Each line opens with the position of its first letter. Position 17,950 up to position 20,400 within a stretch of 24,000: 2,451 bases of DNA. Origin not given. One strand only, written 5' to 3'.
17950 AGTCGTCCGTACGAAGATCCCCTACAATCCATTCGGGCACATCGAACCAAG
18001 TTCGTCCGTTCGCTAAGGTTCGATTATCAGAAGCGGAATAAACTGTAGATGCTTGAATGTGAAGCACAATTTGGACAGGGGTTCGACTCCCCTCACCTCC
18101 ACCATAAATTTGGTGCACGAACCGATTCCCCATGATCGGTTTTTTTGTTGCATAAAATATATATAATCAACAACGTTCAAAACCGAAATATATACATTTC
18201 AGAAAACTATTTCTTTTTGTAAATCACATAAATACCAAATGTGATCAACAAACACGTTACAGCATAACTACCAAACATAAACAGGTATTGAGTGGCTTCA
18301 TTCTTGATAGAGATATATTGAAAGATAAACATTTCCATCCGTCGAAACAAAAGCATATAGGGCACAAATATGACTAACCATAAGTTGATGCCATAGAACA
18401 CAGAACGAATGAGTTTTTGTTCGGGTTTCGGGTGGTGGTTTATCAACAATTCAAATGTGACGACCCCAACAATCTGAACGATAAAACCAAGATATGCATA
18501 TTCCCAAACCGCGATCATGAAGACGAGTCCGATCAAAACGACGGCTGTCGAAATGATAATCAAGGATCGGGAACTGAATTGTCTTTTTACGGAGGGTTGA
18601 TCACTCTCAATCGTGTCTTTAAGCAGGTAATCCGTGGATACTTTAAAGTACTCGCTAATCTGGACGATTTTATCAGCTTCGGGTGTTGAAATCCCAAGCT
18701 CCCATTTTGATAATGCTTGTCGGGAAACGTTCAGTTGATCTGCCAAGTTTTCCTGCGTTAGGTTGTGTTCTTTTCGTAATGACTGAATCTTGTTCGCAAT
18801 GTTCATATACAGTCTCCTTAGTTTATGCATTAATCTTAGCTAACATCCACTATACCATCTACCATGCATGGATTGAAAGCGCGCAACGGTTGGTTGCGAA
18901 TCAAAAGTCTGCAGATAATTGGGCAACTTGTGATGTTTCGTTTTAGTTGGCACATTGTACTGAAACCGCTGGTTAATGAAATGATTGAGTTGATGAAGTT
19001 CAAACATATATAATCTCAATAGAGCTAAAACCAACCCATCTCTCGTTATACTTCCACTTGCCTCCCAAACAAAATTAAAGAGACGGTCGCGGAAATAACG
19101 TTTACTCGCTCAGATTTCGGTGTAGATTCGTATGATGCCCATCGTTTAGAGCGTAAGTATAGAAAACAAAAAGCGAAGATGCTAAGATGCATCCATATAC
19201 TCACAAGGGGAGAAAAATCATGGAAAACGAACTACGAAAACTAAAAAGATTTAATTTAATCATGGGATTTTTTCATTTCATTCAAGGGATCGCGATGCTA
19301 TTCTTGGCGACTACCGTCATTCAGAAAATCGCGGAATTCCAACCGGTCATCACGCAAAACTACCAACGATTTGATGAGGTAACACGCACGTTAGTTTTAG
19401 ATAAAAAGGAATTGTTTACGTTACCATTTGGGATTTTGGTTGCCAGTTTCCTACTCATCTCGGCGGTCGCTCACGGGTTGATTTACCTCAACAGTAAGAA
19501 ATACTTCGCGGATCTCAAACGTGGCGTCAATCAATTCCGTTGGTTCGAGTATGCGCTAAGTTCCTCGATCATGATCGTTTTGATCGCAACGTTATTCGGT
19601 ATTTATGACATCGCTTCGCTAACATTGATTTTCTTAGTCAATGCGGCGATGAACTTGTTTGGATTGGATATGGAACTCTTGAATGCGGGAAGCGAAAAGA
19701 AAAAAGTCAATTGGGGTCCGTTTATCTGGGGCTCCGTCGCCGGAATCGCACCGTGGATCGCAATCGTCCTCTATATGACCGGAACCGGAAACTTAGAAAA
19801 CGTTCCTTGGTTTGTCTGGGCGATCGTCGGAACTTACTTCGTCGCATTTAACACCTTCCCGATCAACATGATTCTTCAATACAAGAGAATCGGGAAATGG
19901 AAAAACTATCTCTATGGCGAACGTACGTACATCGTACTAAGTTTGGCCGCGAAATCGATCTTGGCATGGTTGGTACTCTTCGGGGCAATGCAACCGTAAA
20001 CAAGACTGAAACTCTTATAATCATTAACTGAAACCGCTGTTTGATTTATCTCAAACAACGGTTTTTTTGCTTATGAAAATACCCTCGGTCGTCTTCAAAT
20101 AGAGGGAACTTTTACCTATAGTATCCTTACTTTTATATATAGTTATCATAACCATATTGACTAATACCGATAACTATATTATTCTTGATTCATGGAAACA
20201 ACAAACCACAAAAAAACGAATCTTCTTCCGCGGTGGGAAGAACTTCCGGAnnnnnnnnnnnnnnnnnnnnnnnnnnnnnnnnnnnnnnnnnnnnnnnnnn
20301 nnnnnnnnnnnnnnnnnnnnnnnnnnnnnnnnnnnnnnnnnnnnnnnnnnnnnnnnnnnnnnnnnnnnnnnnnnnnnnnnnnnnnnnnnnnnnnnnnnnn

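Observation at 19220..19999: Stand-alone heliorhodopsin gene embedded next to ssrA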

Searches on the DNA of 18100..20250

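Call 67: search_rna_families(source=window, start=18100, end=20250, threshold=evalue, max_evalue=1)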
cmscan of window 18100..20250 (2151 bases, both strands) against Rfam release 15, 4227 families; matches with E-value up to 1: 1.
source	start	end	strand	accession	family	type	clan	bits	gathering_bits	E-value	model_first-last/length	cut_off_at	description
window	20013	20082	-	RF04194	mir-57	Gene; miRNA;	-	19.2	44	0.84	1-84/84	no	mir-57 microRNA precursor family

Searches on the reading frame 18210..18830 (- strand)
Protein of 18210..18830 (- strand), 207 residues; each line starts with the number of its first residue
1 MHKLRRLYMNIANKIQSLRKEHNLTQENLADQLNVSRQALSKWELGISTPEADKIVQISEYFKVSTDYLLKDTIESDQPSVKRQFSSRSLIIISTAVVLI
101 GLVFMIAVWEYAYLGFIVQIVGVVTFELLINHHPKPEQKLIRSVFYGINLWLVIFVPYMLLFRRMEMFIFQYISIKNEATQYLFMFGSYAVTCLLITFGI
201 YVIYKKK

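Call 10: search_protein_families(library=pfam, proteins=[window:18210-18830:-], max_evalue=0.001)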
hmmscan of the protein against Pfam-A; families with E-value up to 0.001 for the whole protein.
window:18210-18830:- (207 aa): 5 families
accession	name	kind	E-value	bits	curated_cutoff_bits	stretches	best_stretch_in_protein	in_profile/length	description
PF01381.28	HTH_3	-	6.3e-16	58.6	23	1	15-69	1-55/55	Helix-turn-helix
PF12844.13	HTH_19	-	1.2e-13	51.2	30.2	1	13-71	2-60/64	Helix-turn-helix domain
PF13560.12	HTH_31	-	4.2e-06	27.4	27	1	15-66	6-58/64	Helix-turn-helix domain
PF07022.19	Phage_CI_repr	-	1.5e-05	25.7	22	1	25-70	13-58/65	Bacteriophage CI repressor helix-turn-helix domain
PF08279.18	HTH_11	-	0.00053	20.3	25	0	15-41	6-33/55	HTH domain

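Call 63: search_protein_families(library=ncbifam, proteins=[window:18210-18830:-], max_evalue=0.001)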
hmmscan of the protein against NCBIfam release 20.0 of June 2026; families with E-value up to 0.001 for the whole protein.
window:18210-18830:- (207 aa): 11 families
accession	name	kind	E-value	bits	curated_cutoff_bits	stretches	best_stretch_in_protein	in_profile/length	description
NF041951.1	phage_RstR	subfamily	1.2e-18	67.4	80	1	9-85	1-78/108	RstR family transcriptional repressor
NF052239.1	antitox_spr1629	equivalog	1.2e-10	41.1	335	1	9-79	1-71/377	spr1629 family repressor/antitoxin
TIGR03070.1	couple_hipB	subfamily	5.6e-08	32.6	71.65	1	10-61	2-53/58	type II toxin-antitoxin system Y4mF family antitoxin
NF007257.0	PRK09706.1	subfamily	1.5e-07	31.3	101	1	11-71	6-66/135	transcriptional repressor DicA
NF041575.1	antitoxPezA_Strep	equivalog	1.7e-07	31.3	290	1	11-65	2-56/158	type II toxin-antitoxin system antitoxin PezA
NF003162.0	PRK04140.1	equivalog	2.7e-07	29.9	263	1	8-64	123-180/317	transcriptional regulator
NF047948.1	male_kill_WMK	equivalog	8.4e-07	28.7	300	1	7-77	159-229/300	WO male-killing family protein Wmk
TIGR03830.1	CxxCG_CxxCG_HTH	subfamily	1.7e-05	24.6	61.8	1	11-51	66-106/127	type II TA system antitoxin MqsA family protein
NF047542.1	telomere_Tap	equivalog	2.2e-05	23.4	600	1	16-55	23-62/695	telomere-associated protein Tap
TIGR00270.2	TIGR00270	equivalog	0.00016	21.5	110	1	10-65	75-130/159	multiprotein bridging factor aMBF1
NF007271.0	PRK09726.1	equivalog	0.00088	19.2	79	0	9-46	11-48/88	type II toxin-antitoxin system antitoxin HipB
